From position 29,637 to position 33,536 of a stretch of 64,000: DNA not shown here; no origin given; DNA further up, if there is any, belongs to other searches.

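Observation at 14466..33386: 6,306-aa giant secreted, tail-anchored surface protein embedded between trpS and uppP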

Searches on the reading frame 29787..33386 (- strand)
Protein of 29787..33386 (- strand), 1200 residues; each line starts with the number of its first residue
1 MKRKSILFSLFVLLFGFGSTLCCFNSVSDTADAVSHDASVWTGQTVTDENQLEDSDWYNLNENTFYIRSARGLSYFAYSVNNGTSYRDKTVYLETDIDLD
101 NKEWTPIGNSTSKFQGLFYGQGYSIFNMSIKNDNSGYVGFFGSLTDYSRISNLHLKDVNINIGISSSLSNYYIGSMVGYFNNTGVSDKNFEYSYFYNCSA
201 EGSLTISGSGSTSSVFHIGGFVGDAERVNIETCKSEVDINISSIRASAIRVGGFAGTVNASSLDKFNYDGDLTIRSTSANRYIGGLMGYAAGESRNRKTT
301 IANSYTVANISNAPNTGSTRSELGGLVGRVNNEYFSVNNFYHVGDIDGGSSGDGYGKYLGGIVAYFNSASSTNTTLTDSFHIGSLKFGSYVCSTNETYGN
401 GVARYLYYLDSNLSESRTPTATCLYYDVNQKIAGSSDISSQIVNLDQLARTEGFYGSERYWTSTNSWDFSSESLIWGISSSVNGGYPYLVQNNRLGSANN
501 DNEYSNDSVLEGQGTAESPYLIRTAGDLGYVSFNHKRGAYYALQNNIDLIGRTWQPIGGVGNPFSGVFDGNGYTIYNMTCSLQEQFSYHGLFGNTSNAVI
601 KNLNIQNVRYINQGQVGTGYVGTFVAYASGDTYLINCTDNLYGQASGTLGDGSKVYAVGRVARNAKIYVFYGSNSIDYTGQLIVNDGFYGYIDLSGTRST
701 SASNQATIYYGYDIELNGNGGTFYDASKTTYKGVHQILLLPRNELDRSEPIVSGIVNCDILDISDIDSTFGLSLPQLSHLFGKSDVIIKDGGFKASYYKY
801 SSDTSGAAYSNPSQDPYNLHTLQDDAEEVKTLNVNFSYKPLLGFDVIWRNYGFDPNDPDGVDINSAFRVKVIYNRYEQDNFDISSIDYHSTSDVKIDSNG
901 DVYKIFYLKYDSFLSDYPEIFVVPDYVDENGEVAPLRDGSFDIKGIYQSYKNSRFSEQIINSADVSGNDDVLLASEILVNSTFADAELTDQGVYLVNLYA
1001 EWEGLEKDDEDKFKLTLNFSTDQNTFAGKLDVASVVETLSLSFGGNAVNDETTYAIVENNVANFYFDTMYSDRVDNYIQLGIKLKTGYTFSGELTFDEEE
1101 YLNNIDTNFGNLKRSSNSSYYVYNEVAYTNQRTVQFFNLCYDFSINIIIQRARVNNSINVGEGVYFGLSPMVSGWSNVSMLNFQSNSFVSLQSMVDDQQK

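Call 13: find_related_loci(query=window:29787-33386:-, collection=genome_contigs, flank=10000)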
Query window:29787-33386:- (1200 aa) in genome_contigs; peptide patterns used: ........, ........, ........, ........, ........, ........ (x = any residue, [..] = any of these).
42 stretches matched a pattern; 3 encode a relative of the query (tblastn E <= 1e-3); 3 distinct loci.
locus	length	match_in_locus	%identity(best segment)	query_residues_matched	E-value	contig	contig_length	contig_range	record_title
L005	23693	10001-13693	54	1-1200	0e+0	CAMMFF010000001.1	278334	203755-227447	MAG: uncultured Clostridia bacterium isolate ERR4968681_bin.18_MetaWRAP_v1.1_MAG genome assembly, contig: NODE_19_length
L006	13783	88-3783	54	1-1200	0e+0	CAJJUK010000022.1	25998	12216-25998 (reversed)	MAG TPA_asm: uncultured Catabacter sp. isolate ERR321597-bin.24 genome assembly, contig: NODE_1459_length_25998_cov_9.13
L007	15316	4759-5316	33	62-637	7e-11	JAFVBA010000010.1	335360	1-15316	MAG: Bacteroidales bacterium isolate RGIG5007 Roe_deer_Rumen-5__c2428, whole genome shotgun sequence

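Call 66: search_protein_families(library=pfam, proteins=[L005:10001-12100:+, L005:11870-13969:+, L005:13739-15838:+, L005:15608-17707:+, L005:17477-19576:+, L005:19346-21445:+, L005:21215-23692:+], max_evalue=0.01)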
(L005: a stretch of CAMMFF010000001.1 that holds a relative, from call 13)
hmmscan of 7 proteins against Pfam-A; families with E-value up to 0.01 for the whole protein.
L005:10001-12100:+ (700 aa): 1 family
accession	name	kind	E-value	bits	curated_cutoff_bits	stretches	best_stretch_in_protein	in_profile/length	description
PF07581.17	Glug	-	3.4e-09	36.9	20.5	0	214-239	2-28/28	The GLUG motif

L005:11870-13969:+ (700 aa): 0 families

L005:13739-15838:+ (700 aa): 0 families

L005:15608-17707:+ (700 aa): 0 families

L005:17477-19576:+ (700 aa): 0 families

L005:19346-21445:+ (700 aa): 0 families

L005:21215-23692:+ (826 aa): 0 families

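Call 91: search_protein_families(library=pfam, proteins=[L005:19346-21445:+, L005:21215-23692:+], max_evalue=1)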
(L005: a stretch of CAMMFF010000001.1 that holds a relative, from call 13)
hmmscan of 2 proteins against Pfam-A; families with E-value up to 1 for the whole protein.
L005:19346-21445:+ (700 aa): 0 families

L005:21215-23692:+ (826 aa): 0 families
